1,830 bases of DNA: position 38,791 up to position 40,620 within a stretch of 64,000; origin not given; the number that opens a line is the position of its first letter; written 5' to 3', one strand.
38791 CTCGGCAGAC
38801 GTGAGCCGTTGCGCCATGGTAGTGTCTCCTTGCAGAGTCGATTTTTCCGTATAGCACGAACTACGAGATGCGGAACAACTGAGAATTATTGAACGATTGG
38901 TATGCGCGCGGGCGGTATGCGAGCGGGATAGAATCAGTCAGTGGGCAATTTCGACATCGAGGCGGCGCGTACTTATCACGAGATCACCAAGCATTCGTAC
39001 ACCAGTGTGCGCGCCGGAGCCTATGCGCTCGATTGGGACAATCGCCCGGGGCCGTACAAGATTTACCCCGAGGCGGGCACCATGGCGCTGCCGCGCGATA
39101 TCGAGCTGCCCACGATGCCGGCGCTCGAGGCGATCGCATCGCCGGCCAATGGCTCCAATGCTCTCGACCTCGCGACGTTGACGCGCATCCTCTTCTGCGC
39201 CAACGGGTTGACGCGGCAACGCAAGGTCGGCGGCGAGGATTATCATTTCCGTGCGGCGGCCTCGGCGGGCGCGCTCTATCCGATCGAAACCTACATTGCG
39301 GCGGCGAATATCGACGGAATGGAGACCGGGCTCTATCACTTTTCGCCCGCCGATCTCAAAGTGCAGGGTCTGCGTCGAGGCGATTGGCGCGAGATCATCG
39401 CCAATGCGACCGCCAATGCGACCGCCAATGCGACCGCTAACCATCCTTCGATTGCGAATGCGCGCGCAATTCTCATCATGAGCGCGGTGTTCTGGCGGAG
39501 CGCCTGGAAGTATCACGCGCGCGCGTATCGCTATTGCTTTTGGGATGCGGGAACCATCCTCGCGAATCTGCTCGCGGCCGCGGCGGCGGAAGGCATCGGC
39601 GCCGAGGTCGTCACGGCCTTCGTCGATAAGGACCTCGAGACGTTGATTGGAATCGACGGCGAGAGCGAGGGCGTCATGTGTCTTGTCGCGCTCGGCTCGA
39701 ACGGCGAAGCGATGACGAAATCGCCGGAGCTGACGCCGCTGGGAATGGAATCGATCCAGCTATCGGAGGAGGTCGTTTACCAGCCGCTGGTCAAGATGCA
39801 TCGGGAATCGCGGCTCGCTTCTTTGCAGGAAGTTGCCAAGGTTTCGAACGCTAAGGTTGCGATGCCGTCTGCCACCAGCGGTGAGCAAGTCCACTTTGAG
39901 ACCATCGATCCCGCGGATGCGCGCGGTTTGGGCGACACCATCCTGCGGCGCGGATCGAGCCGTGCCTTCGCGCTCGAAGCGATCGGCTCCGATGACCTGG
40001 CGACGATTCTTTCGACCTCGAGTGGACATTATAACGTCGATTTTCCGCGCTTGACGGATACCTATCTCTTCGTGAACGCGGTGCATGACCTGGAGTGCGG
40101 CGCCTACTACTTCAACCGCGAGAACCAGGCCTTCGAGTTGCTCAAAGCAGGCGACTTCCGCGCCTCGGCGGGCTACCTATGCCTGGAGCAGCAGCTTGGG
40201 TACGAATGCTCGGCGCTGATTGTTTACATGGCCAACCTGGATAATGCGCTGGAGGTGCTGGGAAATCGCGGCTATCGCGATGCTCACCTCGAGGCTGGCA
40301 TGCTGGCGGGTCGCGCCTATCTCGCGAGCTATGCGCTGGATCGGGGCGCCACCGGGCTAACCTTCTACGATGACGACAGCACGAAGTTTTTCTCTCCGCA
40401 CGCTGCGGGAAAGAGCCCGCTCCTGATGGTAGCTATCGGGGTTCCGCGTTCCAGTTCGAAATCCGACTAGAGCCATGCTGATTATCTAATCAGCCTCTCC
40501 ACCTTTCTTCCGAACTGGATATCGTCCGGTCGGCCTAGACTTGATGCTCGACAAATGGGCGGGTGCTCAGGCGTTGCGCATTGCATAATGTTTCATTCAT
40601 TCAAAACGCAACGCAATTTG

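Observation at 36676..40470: Two-domain SagB/ThcOx-like dehydrogenase divergent from an amidohydrolase-cyclase operon, with no YcaO partner and an internal ANAT tandem repeat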

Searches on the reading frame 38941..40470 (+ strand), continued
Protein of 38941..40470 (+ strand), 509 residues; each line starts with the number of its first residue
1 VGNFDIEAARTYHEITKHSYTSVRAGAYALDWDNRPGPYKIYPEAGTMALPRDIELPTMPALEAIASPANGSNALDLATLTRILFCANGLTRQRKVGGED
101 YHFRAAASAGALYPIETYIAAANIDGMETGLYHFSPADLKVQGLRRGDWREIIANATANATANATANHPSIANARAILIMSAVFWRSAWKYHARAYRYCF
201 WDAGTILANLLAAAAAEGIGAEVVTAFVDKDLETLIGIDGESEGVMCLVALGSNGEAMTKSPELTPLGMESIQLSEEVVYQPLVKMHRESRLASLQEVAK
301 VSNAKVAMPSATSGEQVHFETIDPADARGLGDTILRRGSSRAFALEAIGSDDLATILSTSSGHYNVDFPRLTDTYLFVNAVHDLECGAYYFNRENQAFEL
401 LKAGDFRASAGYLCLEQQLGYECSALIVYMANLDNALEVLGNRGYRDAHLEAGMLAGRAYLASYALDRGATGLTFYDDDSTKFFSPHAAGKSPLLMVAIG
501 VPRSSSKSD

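Call 69: get_annotated_region(hit=H14, flank=7000)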
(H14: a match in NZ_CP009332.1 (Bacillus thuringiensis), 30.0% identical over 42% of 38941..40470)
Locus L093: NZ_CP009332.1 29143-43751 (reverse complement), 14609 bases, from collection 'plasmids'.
description: Bacillus thuringiensis strain HD1011 plasmid 3, complete sequence
organism: Bacillus thuringiensis (NCBI taxid 1428)
taxonomy: Bacteria; Bacillota; Bacilli; Bacillales; Bacillaceae; Bacillus; Bacillus thuringiensis
host: -; source: -; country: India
typing (MOB-suite, as given by PLSDB): non-mobilizable; replicon rep_cluster_1698
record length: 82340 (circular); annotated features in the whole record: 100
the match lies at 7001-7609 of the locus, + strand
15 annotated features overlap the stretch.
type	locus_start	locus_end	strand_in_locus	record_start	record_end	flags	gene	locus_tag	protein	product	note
CDS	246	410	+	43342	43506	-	-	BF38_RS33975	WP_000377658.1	hypothetical protein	-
CDS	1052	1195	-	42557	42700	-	-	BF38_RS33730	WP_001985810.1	hypothetical protein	-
CDS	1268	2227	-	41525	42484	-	-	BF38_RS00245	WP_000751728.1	hypothetical protein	-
CDS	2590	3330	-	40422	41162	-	-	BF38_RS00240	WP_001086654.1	ABC transporter permease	-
CDS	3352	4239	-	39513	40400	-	-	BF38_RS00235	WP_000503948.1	ABC transporter ATP-binding protein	-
CDS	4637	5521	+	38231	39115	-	-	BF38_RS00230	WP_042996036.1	TOMM precursor leader peptide-binding protein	-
CDS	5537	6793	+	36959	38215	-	-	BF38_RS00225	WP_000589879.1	YcaO-like family protein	-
CDS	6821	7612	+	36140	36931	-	-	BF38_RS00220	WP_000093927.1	SagB/ThcOx family dehydrogenase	-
CDS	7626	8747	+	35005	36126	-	-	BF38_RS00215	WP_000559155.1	hypothetical protein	-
CDS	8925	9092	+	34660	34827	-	-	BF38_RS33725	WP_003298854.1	hypothetical protein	-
CDS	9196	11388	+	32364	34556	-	-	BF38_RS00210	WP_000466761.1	peptidase domain-containing ABC transporter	-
CDS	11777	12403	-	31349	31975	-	-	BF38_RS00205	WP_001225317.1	hypothetical protein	-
CDS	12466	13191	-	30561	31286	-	-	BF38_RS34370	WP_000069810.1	hypothetical protein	-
CDS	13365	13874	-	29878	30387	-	-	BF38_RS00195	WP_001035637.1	hypothetical protein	-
CDS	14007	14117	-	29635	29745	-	-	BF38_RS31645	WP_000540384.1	YjcZ family sporulation protein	-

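Call 70: get_annotated_region(hit=H10, flank=7000)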
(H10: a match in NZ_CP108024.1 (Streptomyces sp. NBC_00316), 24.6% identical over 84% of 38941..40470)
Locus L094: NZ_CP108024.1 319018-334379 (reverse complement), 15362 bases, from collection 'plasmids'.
description: Streptomyces sp. NBC_00316 plasmid unnamed1, complete sequence
organism: Streptomyces sp. NBC_00316 (NCBI taxid 2975710)
taxonomy: Bacteria; Actinomycetota; Actinomycetes; Kitasatosporales; Streptomycetaceae; Streptomyces; Streptomyces sp. NBC 00316
host: -; source: -; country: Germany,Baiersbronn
typing (MOB-suite, as given by PLSDB): non-mobilizable; replicon rep_cluster_1910
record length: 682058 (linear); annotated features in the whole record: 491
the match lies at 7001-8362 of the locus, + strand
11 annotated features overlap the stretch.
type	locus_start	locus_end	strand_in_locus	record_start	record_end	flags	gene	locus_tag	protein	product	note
CDS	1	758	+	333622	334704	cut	-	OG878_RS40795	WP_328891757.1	2-oxoacid:ferredoxin oxidoreductase subunit beta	-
CDS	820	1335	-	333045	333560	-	-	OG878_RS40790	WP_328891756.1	hypothetical protein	-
CDS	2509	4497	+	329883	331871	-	-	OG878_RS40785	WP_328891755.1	TOMM precursor leader peptide-binding protein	-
CDS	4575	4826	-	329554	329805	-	-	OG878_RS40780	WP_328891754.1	hypothetical protein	-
CDS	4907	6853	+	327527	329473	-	-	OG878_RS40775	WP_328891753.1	TOMM precursor leader peptide-binding protein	-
CDS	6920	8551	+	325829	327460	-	-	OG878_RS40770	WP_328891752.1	SagB family peptide dehydrogenase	-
CDS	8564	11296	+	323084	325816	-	-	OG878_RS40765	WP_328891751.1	lantibiotic dehydratase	-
CDS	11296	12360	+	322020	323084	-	-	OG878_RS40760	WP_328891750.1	thiopeptide-type bacteriocin biosynthesis protein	-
CDS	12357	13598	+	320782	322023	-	-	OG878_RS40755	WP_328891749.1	hypothetical protein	-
CDS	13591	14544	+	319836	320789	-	-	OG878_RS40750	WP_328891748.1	ATP-binding cassette domain-containing protein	-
CDS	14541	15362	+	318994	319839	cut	-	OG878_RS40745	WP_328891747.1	ABC transporter permease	-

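Call 71: get_annotated_region(hit=H7, flank=7000)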
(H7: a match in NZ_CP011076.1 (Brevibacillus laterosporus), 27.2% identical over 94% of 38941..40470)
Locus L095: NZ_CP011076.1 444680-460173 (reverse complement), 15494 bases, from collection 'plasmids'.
description: Brevibacillus laterosporus strain B9 plasmid unnamed2, complete sequence
organism: Brevibacillus laterosporus (NCBI taxid 1465)
taxonomy: Bacteria; Bacillota; Bacilli; Bacillales; Paenibacillaceae; Brevibacillus; Brevibacillus laterosporus
host: -; source: Oryza sativa; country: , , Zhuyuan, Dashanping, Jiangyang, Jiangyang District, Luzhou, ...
typing (MOB-suite, as given by PLSDB): non-mobilizable
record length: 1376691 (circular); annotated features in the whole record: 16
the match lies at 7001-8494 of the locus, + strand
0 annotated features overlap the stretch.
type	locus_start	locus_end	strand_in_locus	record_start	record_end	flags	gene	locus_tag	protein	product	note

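Call 77: find_encoding_contigs(protein=P0266, flank=7000, max_places=1)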
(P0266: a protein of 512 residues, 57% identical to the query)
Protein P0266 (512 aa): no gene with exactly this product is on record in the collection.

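Call 78: find_encoding_contigs(protein=P0310, flank=7000, max_places=1)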
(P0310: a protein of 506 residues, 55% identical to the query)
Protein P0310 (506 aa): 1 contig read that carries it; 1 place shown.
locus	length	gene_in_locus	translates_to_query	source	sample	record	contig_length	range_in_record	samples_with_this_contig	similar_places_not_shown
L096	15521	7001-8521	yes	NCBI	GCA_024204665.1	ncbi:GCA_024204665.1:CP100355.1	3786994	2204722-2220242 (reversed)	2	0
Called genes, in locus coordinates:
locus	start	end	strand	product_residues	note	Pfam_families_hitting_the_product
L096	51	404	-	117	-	-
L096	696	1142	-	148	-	PF26472:DUF8147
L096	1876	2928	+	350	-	PF08240:ADH_N, PF00107:ADH_zinc_N, PF13602:ADH_zinc_N_2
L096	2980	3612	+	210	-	PF00582:Usp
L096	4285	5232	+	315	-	PF08240:ADH_N, PF00107:ADH_zinc_N, PF13602:ADH_zinc_N_2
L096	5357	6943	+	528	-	-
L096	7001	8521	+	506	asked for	PF00881:Nitroreductase (weak)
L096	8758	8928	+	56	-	-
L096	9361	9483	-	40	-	-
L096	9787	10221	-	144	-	PF07366:SnoaL, PF12680:SnoaL_2, PF14534:DUF4440 (weak)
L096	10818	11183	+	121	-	PF19121:DUF5805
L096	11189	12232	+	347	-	PF02899:Phage_int_SAM_1 (weak), PF00589:Phage_integrase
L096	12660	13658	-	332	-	PF01408:GFO_IDH_MocA, PF02894:GFO_IDH_MocA_C, PF22725:GFO_IDH_MocA_C3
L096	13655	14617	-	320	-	PF01408:GFO_IDH_MocA, PF22725:GFO_IDH_MocA_C3, PF02894:GFO_IDH_MocA_C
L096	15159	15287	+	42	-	-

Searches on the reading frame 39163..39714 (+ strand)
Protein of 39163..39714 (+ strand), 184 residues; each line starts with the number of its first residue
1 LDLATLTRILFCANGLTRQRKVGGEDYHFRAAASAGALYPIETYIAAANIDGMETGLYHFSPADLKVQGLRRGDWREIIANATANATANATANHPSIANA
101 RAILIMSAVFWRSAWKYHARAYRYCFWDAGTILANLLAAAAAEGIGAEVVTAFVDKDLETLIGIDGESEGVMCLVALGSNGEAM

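Call 30: search_solved_structures(query=window:39163-39714:+, max_evalue=1, show_alignments=5)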
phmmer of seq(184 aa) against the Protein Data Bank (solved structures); distinct sequences matched with E-value up to 1: 12.
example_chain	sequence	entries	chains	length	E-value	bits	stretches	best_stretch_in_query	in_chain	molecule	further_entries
3eo7_A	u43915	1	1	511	2e-30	108.9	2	6-177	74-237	Putative Nitroreductase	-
8pz5_A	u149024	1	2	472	9.2e-07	31.8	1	30-152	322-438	SagB-type dehydrogenase domain protein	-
5lq4_B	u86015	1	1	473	9.2e-07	31.8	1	30-152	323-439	CyaGox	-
5lq4_A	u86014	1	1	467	9.3e-07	31.8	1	30-152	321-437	CyaGox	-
7ly5_B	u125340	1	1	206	2.3e-06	30.5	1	20-147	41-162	BmdC, oxidase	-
7ly7_B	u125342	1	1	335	9.3e-06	28.5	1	20-147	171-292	BmdC, Oxidase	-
7ly4_A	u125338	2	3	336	9.4e-06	28.5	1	20-147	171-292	BmdC, Oxidase | BmdC, NRPS oxidase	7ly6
6gos_C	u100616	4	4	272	7.5e-05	25.6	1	32-167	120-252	Microcin B17-processing protein McbC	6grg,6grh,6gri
4dn2_A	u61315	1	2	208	0.19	14.5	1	118-169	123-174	Nitroreductase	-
4g8s_A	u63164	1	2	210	0.24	14.2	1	118-168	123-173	Nitroreductase family protein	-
7vrc_A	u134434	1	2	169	0.41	13.4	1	80-106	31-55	Transcription regulatory protein SNF11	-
8cqt_A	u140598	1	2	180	0.7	12.7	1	124-177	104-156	Putative NADH dehydrogenase/NAD(P)H nitroreductase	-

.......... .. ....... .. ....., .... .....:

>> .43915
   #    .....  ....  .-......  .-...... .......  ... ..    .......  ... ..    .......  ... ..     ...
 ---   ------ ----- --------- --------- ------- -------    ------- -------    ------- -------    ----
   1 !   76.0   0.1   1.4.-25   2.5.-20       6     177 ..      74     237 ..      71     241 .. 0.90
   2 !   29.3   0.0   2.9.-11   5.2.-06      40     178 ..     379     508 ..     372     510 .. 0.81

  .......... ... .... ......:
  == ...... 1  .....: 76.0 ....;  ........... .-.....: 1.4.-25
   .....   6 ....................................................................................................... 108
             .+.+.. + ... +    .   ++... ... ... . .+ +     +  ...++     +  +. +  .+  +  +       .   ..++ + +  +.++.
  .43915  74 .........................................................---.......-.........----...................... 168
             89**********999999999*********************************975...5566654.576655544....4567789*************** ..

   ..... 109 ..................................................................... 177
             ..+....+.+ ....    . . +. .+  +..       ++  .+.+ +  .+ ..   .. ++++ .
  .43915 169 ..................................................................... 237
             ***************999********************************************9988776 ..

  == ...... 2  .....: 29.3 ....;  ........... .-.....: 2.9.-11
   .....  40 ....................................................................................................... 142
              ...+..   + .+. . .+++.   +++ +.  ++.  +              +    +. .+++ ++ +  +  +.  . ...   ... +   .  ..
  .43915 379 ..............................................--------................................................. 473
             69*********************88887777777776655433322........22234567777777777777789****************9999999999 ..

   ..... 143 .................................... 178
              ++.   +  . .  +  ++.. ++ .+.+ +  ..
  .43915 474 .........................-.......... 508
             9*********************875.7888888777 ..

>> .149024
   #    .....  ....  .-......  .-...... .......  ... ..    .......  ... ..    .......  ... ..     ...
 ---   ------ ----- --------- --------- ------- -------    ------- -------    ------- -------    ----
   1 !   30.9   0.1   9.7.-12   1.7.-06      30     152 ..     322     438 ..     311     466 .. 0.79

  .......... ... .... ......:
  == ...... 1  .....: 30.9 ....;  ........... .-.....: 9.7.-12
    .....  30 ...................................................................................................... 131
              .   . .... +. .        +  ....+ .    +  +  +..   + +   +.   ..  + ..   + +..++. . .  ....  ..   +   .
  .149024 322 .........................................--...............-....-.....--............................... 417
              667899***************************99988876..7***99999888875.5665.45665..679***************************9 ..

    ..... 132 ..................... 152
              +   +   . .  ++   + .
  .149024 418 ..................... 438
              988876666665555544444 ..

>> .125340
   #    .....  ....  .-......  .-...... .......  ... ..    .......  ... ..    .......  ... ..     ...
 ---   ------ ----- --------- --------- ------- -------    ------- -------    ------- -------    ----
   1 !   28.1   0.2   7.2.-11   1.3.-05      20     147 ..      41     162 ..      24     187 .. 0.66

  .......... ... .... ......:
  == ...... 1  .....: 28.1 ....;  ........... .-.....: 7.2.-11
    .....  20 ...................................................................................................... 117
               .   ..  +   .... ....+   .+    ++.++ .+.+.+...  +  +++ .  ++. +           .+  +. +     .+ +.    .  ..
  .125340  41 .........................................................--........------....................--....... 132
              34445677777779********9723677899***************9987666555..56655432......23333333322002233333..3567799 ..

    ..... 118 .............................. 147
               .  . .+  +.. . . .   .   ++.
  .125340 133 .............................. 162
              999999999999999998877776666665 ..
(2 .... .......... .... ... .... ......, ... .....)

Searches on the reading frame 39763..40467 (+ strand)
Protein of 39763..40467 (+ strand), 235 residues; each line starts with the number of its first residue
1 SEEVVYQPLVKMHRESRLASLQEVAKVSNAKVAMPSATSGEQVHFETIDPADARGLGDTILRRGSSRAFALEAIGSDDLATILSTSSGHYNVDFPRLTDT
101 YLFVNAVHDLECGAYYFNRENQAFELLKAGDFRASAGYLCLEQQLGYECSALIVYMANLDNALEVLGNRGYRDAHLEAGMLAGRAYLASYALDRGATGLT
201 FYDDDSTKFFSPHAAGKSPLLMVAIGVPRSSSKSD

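Call 59: search_protein_families(library=ncbifam, proteins=[window:39763-40467:+], max_evalue=0.01)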
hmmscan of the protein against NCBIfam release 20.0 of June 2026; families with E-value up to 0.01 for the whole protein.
seq(235 aa): 1 family
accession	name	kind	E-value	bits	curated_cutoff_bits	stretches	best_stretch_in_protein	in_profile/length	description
TIGR03605.1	antibiot_sagB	domain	3.6e-11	42.9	78.4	1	99-207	42-152/173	SagB family peptide dehydrogenase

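Call 68: search_solved_structures(query=window:39895-40467:+, max_evalue=1, show_alignments=5)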
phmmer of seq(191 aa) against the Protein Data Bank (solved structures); distinct sequences matched with E-value up to 1: 4.
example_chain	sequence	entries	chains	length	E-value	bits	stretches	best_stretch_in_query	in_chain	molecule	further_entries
3eo7_A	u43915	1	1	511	3.2e-16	63.2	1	52-163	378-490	Putative Nitroreductase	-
7ly5_B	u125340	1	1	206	0.14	15.4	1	55-152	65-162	BmdC, oxidase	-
7ly7_B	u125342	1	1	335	0.43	13.8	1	55-152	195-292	BmdC, Oxidase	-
7ly4_A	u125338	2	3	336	0.43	13.8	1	55-152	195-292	BmdC, Oxidase | BmdC, NRPS oxidase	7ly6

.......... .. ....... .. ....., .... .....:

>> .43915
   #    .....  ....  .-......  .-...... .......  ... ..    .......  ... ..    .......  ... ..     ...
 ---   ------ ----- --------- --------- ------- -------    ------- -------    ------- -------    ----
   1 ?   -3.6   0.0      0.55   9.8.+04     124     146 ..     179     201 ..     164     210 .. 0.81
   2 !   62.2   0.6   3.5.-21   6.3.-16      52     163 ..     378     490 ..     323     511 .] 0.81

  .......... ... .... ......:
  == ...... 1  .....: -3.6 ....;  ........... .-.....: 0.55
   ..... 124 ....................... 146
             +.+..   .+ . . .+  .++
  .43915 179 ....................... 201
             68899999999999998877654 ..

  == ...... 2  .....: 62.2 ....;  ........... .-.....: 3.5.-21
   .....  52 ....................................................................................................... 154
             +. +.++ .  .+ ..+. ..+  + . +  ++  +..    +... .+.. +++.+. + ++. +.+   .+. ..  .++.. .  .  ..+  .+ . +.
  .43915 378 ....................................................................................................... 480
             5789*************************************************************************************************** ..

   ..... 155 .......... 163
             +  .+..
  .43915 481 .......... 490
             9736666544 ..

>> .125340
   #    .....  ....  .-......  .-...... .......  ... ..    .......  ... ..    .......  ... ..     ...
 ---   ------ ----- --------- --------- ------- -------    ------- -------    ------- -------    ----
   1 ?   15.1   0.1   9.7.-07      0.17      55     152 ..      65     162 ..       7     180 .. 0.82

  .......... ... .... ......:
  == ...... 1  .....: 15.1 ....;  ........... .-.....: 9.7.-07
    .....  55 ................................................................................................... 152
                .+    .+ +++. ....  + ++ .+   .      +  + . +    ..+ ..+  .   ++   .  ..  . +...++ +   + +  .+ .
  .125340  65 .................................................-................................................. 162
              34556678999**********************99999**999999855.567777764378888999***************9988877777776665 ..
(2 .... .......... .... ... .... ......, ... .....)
